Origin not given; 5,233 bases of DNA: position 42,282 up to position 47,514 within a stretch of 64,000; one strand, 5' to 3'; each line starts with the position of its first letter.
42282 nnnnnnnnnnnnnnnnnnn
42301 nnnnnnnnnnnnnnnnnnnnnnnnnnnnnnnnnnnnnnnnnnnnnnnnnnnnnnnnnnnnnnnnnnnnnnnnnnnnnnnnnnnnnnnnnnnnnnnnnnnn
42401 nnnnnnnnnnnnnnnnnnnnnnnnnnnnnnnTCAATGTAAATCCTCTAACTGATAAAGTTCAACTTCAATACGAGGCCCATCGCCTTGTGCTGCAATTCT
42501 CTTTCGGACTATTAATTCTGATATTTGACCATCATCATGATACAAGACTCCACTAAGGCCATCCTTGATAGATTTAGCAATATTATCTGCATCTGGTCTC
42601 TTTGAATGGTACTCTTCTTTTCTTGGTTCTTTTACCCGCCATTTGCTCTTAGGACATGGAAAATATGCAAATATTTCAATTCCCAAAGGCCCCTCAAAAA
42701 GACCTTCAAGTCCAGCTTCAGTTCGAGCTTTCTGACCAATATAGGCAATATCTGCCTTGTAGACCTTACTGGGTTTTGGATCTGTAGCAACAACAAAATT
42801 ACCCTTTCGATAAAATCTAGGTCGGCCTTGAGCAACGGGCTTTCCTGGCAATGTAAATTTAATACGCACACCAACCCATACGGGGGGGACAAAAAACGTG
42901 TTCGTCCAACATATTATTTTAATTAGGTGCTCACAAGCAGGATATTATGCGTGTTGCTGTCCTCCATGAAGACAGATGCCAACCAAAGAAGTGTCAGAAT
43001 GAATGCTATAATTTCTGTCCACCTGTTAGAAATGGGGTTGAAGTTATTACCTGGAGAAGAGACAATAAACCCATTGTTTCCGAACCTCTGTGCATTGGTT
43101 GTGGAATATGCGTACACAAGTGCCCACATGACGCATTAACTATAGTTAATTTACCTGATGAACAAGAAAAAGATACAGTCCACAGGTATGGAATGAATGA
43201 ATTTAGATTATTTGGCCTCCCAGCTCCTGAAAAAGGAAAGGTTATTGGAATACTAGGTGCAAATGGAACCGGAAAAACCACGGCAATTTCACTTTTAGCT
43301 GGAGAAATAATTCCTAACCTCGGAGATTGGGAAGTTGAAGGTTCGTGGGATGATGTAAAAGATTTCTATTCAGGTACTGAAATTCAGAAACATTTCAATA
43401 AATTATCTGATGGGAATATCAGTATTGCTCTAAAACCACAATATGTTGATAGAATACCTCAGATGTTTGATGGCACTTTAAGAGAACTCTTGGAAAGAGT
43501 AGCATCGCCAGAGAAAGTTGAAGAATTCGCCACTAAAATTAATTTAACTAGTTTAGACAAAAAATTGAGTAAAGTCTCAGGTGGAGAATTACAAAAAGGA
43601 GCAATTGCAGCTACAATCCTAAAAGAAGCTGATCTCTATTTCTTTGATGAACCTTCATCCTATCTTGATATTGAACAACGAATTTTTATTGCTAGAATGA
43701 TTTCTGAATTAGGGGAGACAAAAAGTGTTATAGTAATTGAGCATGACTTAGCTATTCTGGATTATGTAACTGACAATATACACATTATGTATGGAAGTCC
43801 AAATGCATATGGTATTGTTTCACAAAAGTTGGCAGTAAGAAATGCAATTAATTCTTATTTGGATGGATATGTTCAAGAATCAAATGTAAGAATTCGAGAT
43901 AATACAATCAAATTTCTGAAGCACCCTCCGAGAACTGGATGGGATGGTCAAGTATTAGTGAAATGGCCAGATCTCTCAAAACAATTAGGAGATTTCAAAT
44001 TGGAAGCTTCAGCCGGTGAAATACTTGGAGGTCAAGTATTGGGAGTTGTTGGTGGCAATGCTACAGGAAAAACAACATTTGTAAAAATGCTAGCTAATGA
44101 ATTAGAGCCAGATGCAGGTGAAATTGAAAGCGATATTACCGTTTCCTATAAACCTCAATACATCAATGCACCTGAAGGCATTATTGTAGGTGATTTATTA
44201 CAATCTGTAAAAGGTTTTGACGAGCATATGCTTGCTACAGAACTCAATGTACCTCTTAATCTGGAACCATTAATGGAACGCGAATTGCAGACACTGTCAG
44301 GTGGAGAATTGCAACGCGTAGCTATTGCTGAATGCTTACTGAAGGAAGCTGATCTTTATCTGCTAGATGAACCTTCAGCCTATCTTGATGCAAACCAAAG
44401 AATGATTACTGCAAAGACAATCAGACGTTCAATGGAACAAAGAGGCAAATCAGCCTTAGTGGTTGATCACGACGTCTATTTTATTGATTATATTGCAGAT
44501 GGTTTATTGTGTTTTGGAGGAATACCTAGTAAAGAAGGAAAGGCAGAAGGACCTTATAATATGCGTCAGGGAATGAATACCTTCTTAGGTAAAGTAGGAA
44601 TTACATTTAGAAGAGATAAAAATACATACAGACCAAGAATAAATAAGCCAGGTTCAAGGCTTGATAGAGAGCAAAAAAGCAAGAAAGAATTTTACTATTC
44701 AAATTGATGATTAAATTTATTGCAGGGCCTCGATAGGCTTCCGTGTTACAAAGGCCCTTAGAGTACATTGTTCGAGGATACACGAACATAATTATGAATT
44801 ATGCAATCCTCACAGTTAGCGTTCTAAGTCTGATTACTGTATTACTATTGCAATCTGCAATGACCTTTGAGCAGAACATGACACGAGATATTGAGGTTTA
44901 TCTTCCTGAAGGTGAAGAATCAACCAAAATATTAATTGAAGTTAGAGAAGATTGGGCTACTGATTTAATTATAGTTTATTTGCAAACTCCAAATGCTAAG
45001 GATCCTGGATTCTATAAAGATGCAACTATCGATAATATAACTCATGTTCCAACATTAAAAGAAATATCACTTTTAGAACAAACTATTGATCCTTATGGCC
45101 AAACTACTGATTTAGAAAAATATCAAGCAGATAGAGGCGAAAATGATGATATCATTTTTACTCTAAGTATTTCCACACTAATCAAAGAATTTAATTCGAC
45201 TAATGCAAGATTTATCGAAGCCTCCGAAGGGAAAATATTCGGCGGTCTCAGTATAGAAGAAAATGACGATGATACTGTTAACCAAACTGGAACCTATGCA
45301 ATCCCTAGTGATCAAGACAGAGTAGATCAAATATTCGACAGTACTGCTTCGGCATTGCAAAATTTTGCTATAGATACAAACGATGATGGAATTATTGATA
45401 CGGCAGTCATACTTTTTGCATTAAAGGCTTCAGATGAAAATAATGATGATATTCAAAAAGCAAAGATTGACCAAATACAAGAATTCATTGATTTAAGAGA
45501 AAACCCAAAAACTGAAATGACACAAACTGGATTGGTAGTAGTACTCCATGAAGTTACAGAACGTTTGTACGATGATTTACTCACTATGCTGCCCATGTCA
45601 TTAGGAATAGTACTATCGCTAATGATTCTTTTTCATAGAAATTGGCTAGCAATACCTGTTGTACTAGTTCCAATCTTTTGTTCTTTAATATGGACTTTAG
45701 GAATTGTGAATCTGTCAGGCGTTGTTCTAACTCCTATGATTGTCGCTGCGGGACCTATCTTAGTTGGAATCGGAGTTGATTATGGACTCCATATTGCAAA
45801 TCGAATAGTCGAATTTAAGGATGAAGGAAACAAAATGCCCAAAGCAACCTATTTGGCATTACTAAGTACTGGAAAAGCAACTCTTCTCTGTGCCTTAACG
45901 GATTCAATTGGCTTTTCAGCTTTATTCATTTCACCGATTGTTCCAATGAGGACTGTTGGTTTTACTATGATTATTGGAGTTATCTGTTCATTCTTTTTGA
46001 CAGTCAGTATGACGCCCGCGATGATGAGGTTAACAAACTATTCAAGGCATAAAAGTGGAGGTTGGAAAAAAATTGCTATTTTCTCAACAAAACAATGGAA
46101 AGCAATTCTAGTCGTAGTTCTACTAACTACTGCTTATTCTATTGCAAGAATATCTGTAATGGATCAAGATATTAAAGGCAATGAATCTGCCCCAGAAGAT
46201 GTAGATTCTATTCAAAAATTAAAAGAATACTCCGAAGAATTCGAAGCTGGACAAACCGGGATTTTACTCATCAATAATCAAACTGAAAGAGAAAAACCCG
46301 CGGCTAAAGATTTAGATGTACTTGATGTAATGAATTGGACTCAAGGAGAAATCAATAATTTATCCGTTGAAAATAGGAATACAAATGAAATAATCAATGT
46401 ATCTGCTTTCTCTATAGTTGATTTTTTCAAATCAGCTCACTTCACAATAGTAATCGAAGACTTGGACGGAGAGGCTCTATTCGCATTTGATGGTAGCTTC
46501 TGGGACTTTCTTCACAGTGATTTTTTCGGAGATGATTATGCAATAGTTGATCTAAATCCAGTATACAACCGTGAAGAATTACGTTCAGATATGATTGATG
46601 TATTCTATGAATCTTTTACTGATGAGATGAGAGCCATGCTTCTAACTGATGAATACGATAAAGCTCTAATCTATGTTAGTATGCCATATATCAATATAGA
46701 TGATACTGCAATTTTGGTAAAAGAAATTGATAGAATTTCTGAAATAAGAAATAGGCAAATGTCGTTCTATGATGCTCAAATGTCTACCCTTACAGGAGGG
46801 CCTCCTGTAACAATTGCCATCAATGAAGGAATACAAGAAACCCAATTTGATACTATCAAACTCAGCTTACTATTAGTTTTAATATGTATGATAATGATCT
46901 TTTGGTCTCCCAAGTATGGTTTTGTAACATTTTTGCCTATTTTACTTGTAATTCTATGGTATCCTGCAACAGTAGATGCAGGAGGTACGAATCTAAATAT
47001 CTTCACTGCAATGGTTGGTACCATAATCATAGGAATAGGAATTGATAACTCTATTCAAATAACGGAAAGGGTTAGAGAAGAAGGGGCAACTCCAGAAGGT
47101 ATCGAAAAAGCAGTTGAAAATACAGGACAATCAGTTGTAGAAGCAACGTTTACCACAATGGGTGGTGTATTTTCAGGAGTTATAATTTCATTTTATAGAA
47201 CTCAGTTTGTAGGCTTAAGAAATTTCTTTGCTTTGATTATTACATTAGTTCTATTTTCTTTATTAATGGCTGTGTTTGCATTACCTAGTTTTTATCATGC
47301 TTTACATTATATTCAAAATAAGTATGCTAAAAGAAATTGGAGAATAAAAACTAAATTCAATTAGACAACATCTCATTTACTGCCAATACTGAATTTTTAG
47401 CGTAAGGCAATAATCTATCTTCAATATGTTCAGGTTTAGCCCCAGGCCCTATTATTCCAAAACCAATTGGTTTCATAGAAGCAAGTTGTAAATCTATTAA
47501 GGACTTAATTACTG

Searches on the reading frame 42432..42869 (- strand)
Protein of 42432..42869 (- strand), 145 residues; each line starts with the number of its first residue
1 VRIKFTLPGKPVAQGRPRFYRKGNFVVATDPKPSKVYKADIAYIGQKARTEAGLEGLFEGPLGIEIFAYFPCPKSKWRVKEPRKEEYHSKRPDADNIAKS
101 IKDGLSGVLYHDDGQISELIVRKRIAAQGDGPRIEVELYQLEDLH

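Call 58: search_protein_families(library=pfam, proteins=[window:42432-42869:-], max_evalue=0.00001)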
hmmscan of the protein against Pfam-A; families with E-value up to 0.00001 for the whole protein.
window:42432-42869:- (145 aa): 1 family
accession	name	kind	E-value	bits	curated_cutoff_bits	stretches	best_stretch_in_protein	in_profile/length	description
PF05866.16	RusA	-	4.8e-27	95.5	22.8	1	8-138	1-123/124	Endodeoxyribonuclease RusA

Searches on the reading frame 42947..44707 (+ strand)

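Call 58: search_protein_families(library=pfam, proteins=[window:42947-44707:+], max_evalue=0.00001)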
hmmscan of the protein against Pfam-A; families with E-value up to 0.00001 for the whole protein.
window:42947-44707:+ (586 aa): 5 families
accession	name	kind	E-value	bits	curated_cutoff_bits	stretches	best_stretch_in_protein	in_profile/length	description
PF00005.33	ABC_tran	-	1.3e-35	123.4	25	2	359-477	8-136/137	ABC transporter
PF04068.21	Fer4_RLI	-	3.8e-12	46.2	23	1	1-31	1-34/35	Possible Fer4-like domain in RNase L inhibitor, RLI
PF02463.25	SMC_N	-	3.2e-10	40.2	40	0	209-280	136-211/220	RecF/RecN/SMC N terminal domain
PF13304.12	AAA_21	-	2.1e-07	31.7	27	0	207-267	235-299/304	AAA domain, putative AbiEii toxin, Type IV TA system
PF00037.32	Fer4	-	3.6e-06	27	21.1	1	43-65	2-24/24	4Fe-4S binding domain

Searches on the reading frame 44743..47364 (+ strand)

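Call 58: search_protein_families(library=pfam, proteins=[window:44743-47364:+], max_evalue=0.00001)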
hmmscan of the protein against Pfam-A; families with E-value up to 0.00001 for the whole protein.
window:44743-47364:+ (873 aa): 2 families
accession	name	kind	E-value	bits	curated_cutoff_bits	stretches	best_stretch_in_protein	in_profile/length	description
PF03176.21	MMPL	-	2e-31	109.6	20.5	2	185-448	55-326/333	MMPL family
PF12349.14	Sterol-sensing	-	1.5e-08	35.1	22.3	1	308-432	13-137/153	Sterol-sensing domain of SREBP cleavage-activation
